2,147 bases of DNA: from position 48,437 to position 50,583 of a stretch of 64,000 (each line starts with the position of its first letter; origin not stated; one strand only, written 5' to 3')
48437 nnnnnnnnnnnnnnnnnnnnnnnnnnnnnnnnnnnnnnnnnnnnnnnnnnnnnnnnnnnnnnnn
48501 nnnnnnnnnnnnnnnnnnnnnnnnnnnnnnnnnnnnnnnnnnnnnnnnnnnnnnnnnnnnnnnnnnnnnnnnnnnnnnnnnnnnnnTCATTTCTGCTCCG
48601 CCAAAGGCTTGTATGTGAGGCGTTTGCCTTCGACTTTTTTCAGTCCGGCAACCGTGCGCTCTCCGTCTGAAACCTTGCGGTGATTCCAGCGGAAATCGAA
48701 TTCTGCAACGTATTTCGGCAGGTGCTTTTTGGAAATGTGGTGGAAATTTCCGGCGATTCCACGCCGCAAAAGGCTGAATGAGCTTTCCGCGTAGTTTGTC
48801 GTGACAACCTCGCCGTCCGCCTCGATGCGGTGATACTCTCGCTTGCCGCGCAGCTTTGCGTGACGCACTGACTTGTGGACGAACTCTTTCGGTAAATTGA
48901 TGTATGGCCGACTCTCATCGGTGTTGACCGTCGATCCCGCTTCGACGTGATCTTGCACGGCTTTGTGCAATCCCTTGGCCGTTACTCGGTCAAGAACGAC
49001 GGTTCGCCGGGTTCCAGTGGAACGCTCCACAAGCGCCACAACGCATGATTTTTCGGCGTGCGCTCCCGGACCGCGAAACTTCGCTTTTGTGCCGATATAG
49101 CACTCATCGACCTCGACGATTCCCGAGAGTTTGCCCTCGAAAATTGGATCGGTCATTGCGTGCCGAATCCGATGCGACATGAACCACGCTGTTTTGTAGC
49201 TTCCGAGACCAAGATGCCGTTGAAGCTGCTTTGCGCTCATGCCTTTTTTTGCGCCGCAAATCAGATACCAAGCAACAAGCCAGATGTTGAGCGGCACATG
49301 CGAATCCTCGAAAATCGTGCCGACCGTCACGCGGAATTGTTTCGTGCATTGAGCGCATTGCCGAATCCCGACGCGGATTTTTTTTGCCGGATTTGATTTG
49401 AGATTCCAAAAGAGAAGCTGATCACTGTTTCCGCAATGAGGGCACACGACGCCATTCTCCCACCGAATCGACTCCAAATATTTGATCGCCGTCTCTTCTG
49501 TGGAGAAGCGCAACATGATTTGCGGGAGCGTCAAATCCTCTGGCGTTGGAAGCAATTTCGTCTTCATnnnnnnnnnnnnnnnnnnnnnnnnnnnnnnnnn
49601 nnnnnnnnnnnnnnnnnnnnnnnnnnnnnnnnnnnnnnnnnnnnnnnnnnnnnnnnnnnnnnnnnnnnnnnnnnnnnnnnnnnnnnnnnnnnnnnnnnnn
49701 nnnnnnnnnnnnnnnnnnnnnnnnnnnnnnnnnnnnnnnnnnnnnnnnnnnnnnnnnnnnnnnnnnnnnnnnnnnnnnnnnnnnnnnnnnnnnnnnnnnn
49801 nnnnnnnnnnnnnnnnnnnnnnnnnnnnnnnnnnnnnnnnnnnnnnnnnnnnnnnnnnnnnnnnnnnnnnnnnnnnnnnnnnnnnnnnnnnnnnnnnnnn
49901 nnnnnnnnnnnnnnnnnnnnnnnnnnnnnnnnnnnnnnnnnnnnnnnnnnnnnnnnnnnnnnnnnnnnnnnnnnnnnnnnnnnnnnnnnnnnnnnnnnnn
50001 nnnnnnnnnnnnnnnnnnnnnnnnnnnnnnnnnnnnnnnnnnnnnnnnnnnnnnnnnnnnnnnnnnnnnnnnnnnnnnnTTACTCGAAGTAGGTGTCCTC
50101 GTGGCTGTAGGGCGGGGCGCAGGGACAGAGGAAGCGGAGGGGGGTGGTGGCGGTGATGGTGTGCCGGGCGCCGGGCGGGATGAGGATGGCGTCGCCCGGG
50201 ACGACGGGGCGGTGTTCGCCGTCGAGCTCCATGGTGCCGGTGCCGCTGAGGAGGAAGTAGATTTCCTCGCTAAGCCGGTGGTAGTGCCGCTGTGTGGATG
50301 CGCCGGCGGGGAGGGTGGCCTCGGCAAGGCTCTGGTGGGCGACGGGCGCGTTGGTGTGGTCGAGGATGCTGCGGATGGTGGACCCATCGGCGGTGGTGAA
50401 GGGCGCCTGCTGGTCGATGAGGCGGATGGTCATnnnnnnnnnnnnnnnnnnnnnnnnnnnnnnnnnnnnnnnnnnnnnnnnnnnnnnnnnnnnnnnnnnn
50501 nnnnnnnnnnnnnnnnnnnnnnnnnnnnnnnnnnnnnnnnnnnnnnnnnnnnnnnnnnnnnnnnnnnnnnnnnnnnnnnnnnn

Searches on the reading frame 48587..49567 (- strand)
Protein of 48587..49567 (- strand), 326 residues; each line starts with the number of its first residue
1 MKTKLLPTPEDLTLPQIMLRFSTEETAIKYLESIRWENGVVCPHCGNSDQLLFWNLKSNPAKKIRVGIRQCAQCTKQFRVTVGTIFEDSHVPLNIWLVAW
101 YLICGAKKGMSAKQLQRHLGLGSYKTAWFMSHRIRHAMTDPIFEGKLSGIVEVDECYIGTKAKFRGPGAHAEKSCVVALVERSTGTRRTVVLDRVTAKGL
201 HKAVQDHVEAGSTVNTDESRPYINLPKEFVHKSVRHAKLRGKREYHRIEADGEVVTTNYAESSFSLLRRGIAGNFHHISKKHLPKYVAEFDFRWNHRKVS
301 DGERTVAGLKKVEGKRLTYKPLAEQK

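Call 7: search_protein_families(library=pfam, proteins=[window:48587-49567:-], max_evalue=0.01)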
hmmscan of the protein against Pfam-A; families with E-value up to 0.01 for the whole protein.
window:48587-49567:- (326 aa): 4 families
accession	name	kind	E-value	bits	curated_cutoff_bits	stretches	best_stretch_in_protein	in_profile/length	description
PF12762.13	DDE_Tnp_IS1595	-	1.9e-32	112.8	27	1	146-295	1-153/153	ISXO2-like transposase domain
PF12760.12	Zn_ribbon_IS1595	-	2.3e-12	47.1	25.4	1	23-77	2-46/46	Transposase zinc-ribbon domain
PF23550.1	zf_Tbcl_Rhp7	-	0.0017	18.3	27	0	69-82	5-18/39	DNA repair protein rhp7 treble clef domain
PF09526.16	DUF2387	-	0.0035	17.8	25.9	1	36-74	5-36/72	Probable metal-binding protein (DUF2387)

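Call 31: find_homologous_proteins(query=window:48587-49567:-, max_evalue=1e-30)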
Query window:48587-49567:- (326 aa): 7938 proteins with E <= 1e-30 among 8000 candidates; the best 120 are listed.
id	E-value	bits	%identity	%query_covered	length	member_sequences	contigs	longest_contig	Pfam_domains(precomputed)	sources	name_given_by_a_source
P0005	4.6e-222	754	100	100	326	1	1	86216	PF12760.13,PF12762.14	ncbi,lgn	-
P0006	2.7e-151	521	70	99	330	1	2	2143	PF12760.13,PF12762.14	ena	-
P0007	5.2e-147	507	69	99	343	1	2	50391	PF12760.13,PF12762.14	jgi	jgi:transposase-like protein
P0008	3.1e-145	502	66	98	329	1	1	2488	PF12760.13,PF12762.14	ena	-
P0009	2.1e-142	492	68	97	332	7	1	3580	PF12760.13,PF12762.14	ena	-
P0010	2.0e-139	483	67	97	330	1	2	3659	PF12760.13,PF12762.14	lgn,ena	-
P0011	6.4e-139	481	67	97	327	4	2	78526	PF12760.13,PF12762.14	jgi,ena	-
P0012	3.0e-137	475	65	96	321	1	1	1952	PF12760.13,PF12762.14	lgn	-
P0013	3.4e-137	475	67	97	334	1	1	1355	PF12760.13,PF12762.14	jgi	jgi:transposase-like protein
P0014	2.9e-136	472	66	97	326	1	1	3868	PF12760.13,PF12762.14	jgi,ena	-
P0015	2.9e-135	469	63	98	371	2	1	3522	PF12760.13,PF12762.14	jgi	jgi:hypothetical protein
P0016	5.2e-132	458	61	98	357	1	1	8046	PF12760.13,PF12762.14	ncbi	-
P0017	9.9e-132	457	63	99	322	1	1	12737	PF12760.13,PF12762.14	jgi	jgi:transposase-like protein/DNA-directed RNA polymerase subunit RPC12/RpoP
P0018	2.3e-131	456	63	98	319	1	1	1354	PF12760.13,PF12762.14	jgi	jgi:transposase-like protein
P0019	5.4e-131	455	62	98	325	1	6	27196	PF12760.13,PF12762.14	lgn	-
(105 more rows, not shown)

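Call 32: find_related_loci(query=window:48587-49567:-, collection=genome_contigs, flank=3000)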
Query window:48587-49567:- (326 aa) in genome_contigs; peptide patterns used: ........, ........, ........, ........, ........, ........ (x = any residue, [..] = any of these).
211 stretches matched a pattern; 182 encode a relative of the query (tblastn E <= 1e-3); the best 80 are kept; 80 distinct loci.
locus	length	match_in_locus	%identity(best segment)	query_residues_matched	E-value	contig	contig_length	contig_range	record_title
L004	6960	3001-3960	63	1-325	4e-136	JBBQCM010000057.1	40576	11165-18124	MAG: Chthoniobacterales bacterium isolate Co_metawrap_1254 Cmw_1254_k141_16396489_length_40576_cov_10.0000, whole genome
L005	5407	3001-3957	56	1-320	3e-117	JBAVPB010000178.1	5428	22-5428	MAG: Chthoniobacteraceae bacterium isolate MFD00741_ilm_asm_bin14 k127_72329, whole genome shotgun sequence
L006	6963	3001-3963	52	1-320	3e-107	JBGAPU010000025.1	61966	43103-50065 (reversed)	MAG: Chthoniobacteraceae bacterium isolate MAG_MBR_H10.99 MBRH10-99_opera_contig_1907, whole genome shotgun sequence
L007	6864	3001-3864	50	23-320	2e-91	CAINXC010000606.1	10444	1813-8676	MAG: uncultured Verrucomicrobia bacterium isolate Umea_bin-08071 genome assembly, contig: bin-08071:606/840, whole genom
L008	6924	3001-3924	48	12-318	2e-84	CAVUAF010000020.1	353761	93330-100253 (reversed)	MAG: Terriglobia bacterium isolate MFD04408.bin.1.221 genome assembly, contig: contig_81362, whole genome shotgun sequen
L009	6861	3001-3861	48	23-322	2e-79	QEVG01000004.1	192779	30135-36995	MAG: Planctomycetota bacterium isolate PLA2 J3_scaffold_29, whole genome shotgun sequence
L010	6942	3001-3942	44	6-320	4e-78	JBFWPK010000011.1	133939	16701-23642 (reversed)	MAG: Pyrinomonadaceae bacterium isolate CA_2019_TPBF_158 NODE_1223_length_133939_cov_17.539130_TPBF, whole genome shotgu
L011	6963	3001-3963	44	1-324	6e-78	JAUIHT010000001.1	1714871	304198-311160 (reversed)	MAG: Verrucomicrobiia bacterium isolate Co_bin.226 NODE_4_length_1714871_cov_1.958198, whole genome shotgun sequence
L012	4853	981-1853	46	23-322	3e-77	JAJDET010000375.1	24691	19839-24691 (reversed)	MAG: Planctomycetota bacterium isolate OFTM220 OFTM220_374, whole genome shotgun sequence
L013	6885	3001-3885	47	21-320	8e-77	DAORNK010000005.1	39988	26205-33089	MAG TPA_asm: Rubrivivax sp. isolate AMR_MDS_5449 NODE_751_length_39988_cov_5.607192, whole genome shotgun sequence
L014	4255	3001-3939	45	9-322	2e-75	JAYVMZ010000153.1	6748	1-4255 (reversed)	MAG: Betaproteobacteria bacterium isolate GL61_DN_metabinner_6_sub GL61_DN_metabinner_6_sub_152, whole genome shotgun se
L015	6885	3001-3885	46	11-321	3e-75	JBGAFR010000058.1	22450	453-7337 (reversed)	MAG: Lysobacteraceae bacterium isolate MAG_MBR_H125.80 MBRH125-80_opera_contig_4682, whole genome shotgun sequence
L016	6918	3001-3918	44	14-320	4e-75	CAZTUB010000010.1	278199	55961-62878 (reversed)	MAG TPA_asm: uncultured Clostridia bacterium isolate binchicken_co174_39 genome assembly, contig: NODE_17_length_278199_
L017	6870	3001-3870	46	23-319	4e-75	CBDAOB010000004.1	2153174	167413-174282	MAG: Candidatus Latescibacterota bacterium isolate ee734ac6-3c8f-4045-9bd6-bb64be60b199 genome assembly, contig: contig_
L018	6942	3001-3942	44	9-326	1e-74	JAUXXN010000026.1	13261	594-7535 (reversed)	MAG: Hydrogenophaga sp. isolate C17_concoct.bin.39 C17_k141_16297, whole genome shotgun sequence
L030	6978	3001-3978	42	24-320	2e-71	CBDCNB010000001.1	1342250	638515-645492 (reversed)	MAG: Bryobacteraceae bacterium isolate cf9fd3fe-1ac7-4003-a2de-59ec3b3bd4e5 genome assembly, contig: contig_1, whole gen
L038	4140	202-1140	44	24-320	1e-70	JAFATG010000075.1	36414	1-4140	MAG: Acidobacteriaceae bacterium isolate CP_BM_ER_R9_6 BM_ER_R9_k147_3198117, whole genome shotgun sequence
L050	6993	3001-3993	40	24-324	3e-69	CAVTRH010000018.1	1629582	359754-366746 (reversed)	MAG: uncultured Acidobacteriaceae bacterium isolate MFD09603.bin.1.304 genome assembly, contig: contig_8654, whole genom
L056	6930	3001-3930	43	1-326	9e-69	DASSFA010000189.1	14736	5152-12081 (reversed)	MAG TPA_asm: Rhodanobacteraceae bacterium isolate SMAG_U993 k141_459285, whole genome shotgun sequence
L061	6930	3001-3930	43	24-320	1e-68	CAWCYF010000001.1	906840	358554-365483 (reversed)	MAG: uncultured Acidobacteriota bacterium isolate MFD09603.bin.2.26 genome assembly, contig: contig_11205, whole genome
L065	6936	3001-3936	44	5-320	7e-68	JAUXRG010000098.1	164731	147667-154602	MAG: Rubrivivax sp. isolate C12_maxbin.055 C12_k141_617972, whole genome shotgun sequence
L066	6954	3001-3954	42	8-320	2e-67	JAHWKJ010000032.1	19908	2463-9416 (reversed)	MAG: Planctomycetota bacterium isolate 0813_bin13 NODE_773_length_19908_cov_6.895683, whole genome shotgun sequence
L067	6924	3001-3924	43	9-320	2e-67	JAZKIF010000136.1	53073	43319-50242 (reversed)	MAG: Pseudomonadota bacterium isolate ADI_DC_SW_02_SPN_11032020-bin011 DCSW02SPN_B011_0_000000000136, whole genome shotg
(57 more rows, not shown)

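Call 33: find_related_loci(query=window:48587-49567:-, collection=metagenome_contigs, flank=3000)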
Query window:48587-49567:- (326 aa) in metagenome_contigs; peptide patterns used: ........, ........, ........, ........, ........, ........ (x = any residue, [..] = any of these).
464 stretches matched a pattern; 401 encode a relative of the query (tblastn E <= 1e-3); the best 80 are kept; 80 distinct loci.
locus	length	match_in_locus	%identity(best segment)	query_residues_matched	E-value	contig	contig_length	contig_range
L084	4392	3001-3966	61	5-322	9e-139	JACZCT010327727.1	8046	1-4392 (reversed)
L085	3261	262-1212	61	1-322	8e-140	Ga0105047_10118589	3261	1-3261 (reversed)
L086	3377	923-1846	54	1-320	2e-108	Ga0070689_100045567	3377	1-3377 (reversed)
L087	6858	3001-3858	53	24-319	4e-95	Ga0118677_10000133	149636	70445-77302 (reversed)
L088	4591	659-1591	50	7-320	4e-95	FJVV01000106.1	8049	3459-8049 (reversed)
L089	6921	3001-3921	50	21-320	1e-84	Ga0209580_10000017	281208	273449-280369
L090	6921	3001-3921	50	21-320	1e-84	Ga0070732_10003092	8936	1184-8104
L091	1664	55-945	47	23-320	1e-87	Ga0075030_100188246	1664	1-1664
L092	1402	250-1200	47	11-320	7e-89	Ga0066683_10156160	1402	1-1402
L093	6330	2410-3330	49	20-320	9e-83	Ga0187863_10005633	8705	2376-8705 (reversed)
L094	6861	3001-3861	48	23-319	8e-83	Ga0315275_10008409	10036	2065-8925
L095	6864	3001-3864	47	23-320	8e-81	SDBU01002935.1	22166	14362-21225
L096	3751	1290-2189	46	13-319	6e-81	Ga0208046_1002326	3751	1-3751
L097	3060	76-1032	44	7-318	1e-80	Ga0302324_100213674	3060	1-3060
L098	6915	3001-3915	46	10-320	2e-79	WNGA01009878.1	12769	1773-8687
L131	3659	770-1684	44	6-326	2e-73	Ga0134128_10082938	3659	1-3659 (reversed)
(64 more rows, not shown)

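Call 51: search_protein_families(library=pfam, proteins=[L004:5589-6038:-, L050:4370-4813:+, L061:4346-4894:+, L065:4355-4834:-, L066:5227-5637:-, L038:1857-2360:-, L056:4538-5092:-, L067:4437-5207:-, L030:4382-5110:+], max_evalue=0.1)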
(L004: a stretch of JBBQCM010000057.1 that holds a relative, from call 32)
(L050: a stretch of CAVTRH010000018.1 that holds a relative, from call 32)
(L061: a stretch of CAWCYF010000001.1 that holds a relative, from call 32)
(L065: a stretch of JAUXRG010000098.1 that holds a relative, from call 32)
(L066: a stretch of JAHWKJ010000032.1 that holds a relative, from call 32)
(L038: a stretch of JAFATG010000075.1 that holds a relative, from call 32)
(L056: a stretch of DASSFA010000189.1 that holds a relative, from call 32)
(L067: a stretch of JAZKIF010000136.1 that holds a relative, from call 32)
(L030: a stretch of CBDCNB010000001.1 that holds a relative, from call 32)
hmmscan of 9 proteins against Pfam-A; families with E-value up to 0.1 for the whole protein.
L004:5589-6038:- (149 aa): 1 family
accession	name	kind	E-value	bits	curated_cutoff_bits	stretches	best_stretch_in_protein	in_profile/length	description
PF15615.11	TerB_C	-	0.0054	17.4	26.3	1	13-99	22-98/148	TerB-C domain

L050:4370-4813:+ (147 aa): 0 families

L061:4346-4894:+ (182 aa): 1 family
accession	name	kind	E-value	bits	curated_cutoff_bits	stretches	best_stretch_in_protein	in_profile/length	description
PF05066.19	HARE-HTH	-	0.0046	17.7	25.9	1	112-172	9-71/71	HB1, ASXL, restriction endonuclease HTH domain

L065:4355-4834:- (159 aa): 2 families
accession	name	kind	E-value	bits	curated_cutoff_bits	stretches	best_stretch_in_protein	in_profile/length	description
PF05066.19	HARE-HTH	-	0.026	15.4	25.9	1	86-144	2-66/71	HB1, ASXL, restriction endonuclease HTH domain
PF06224.18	AlkZ-like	-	0.029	14.5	25.9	0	76-141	77-143/329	DNA glycosylase AlkZ-like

L066:5227-5637:- (136 aa): 2 families
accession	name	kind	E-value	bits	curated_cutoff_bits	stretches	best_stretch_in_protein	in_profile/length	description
PF17782.7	DprA_WH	-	0.004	17.6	22.9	1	60-101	3-44/61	DprA winged helix domain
PF04539.22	Sigma70_r3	-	0.058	13.9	25.3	0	83-105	21-43/78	Sigma-70 region 3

L038:1857-2360:- (167 aa): 1 family
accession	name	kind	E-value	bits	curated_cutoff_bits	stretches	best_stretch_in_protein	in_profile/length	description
PF17675.6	APG6_N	-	0.089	13.7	45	0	17-82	29-96/132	Apg6 coiled-coil region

L056:4538-5092:- (184 aa): 1 family
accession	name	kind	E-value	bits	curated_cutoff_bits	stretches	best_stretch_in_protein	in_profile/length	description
PF13338.12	AbiEi_4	-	0.037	14.6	25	1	143-165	25-48/49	Transcriptional regulator, AbiEi antitoxin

L067:4437-5207:- (256 aa): 1 family
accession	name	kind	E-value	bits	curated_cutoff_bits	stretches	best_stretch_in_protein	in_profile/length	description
PF17278.7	DUF5343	-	2.4e-09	38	27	1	15-147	2-135/140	Family of unknown function (DUF5343)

L030:4382-5110:+ (242 aa): 1 family
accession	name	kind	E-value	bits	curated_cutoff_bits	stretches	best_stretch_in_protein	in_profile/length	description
PF17278.7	DUF5343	-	6.3e-06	27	27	1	12-144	1-136/140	Family of unknown function (DUF5343)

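Call 52: search_protein_families(library=padloc, proteins=[L004:5589-6038:-, L004:4464-5012:+, L065:4355-4834:-, L067:4437-5207:-, L030:4382-5110:+, L131:2319-3119:-, L013:5249-6082:+, L061:4887-5792:+, L066:4357-4914:-], max_evalue=0.01)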
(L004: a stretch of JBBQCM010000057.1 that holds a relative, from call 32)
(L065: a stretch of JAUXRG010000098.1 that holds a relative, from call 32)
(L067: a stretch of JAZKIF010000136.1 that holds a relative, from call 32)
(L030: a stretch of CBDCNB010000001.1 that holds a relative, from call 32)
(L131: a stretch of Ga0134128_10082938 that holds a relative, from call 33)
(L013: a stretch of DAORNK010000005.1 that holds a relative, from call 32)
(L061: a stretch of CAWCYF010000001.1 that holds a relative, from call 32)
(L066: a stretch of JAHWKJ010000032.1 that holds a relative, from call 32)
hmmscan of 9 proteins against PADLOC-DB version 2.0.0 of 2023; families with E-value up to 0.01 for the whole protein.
L004:5589-6038:- (149 aa): 0 families

L004:4464-5012:+ (182 aa): 0 families

L065:4355-4834:- (159 aa): 0 families

L067:4437-5207:- (256 aa): 2 families
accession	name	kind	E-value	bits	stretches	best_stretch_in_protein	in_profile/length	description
PDLC04589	PDC-M34A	-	8.1e-08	30.9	1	45-173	39-163/208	-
PDLC04588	PDC-M34A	-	2e-05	22.2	1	45-172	93-213/260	-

L030:4382-5110:+ (242 aa): 0 families

L131:2319-3119:- (266 aa): 0 families

L013:5249-6082:+ (277 aa): 0 families

L061:4887-5792:+ (301 aa): 0 families

L066:4357-4914:- (185 aa): 0 families

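Call 78: find_encoding_contigs(protein=P0005, flank=200, max_places=3)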
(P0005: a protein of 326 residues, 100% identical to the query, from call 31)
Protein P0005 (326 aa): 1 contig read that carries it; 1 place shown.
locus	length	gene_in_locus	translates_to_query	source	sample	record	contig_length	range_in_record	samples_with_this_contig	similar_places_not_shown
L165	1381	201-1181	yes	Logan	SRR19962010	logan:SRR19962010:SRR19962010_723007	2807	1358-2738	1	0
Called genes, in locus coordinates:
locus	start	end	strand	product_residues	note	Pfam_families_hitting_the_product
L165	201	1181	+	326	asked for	PF12760:Zn_ribbon_IS1595, PF12762:DDE_Tnp_IS1595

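Call 82: list_cluster_members(proteins=[P0005, P0001])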
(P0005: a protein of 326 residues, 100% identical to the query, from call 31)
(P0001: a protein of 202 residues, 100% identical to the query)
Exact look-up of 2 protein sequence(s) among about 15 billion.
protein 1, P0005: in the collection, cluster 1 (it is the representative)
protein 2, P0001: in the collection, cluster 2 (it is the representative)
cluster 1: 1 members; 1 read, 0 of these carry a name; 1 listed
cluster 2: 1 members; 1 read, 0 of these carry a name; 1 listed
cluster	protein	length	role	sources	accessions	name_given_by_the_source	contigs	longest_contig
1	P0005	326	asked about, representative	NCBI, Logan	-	-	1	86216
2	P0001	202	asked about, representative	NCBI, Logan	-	-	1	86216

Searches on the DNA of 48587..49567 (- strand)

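Call 60: search_rna_families(sources=[L009, L012, L013, L039, L067, L068, L114, L145, L110, L017, L042, L053, L021, L149], threshold=gathering)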
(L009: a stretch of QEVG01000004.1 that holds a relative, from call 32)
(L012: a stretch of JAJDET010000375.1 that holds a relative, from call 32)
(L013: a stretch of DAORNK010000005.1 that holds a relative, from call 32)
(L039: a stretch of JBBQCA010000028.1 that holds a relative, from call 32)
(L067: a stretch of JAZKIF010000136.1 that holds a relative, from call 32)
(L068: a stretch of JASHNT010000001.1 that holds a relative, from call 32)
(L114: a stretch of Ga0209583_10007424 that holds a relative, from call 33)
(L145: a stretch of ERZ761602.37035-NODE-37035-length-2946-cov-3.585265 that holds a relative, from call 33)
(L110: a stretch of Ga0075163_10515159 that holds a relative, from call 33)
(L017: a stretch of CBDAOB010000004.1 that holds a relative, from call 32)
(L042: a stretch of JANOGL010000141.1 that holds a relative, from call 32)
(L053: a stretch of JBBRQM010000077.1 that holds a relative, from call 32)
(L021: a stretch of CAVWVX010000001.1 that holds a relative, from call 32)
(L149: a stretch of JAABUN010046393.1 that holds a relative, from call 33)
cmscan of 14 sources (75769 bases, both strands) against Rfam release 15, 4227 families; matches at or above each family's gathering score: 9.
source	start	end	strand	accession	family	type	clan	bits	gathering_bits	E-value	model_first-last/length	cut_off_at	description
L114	189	305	+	RF01497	ALIL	Cis-reg;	-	116.1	50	2.1e-29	1-117/117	no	ALIL pseudoknot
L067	4262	4344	-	RF00005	tRNA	Gene; tRNA;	CL00001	63.5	29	2.2e-11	1-71/71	no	tRNA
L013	4963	5046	-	RF00005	tRNA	Gene; tRNA;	CL00001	58.8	29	4.4e-10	1-71/71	no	tRNA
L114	2585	2667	-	RF00005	tRNA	Gene; tRNA;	CL00001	58.3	29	6.1e-10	1-71/71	no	tRNA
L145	1226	1309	-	RF00005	tRNA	Gene; tRNA;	CL00001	56.3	29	2.2e-09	1-71/71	no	tRNA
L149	1067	1169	-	RF00005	tRNA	Gene; tRNA;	CL00001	53.8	29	1.1e-08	1-71/71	no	tRNA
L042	4737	4821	-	RF00005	tRNA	Gene; tRNA;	CL00001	48.4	29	3.3e-07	1-71/71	no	tRNA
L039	4079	4152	-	RF00023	tmRNA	Gene;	CL00001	47.7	47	1e-15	1-374/374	no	transfer-messenger RNA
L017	3978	4055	-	RF00005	tRNA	Gene; tRNA;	CL00001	40.9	29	3.8e-05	1-71/71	no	tRNA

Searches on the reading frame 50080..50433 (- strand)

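Call 7: search_protein_families(library=pfam, proteins=[window:50080-50433:-], max_evalue=0.01)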
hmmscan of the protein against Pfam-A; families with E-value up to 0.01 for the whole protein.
window:50080-50433:- (117 aa): 9 families
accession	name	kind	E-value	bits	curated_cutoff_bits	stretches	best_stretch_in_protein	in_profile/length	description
PF07883.17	Cupin_2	-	7.3e-17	61.3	27.2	1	39-103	3-68/70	Cupin domain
PF02311.25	AraC_binding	-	1.1e-07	32.1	21.1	1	44-101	13-71/135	AraC-like ligand binding domain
PF06339.18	Ectoine_synth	-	3e-06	28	27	1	35-112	36-114/127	Ectoine synthase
PF00190.28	Cupin_1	-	0.00067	19.7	22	1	8-98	5-106/151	Cupin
PF05899.18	Cupin_3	-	0.0014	18.8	23.5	1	54-98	25-69/74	EutQ-like cupin domain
PF01050.24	MannoseP_isomer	-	0.0021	18.7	23.6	1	45-96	41-90/116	Mannose-6-phosphate isomerase C-terminal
PF16867.11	DMSP_lyase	-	0.0023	18.1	27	1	49-96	110-156/162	Dimethlysulfonioproprionate lyase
PF12973.13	Cupin_7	-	0.0036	17.5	27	1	40-95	39-89/105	ChrR Cupin-like domain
PF14525.12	AraC_binding_2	-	0.0063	16.7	27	0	60-102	60-102/173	AraC-binding-like domain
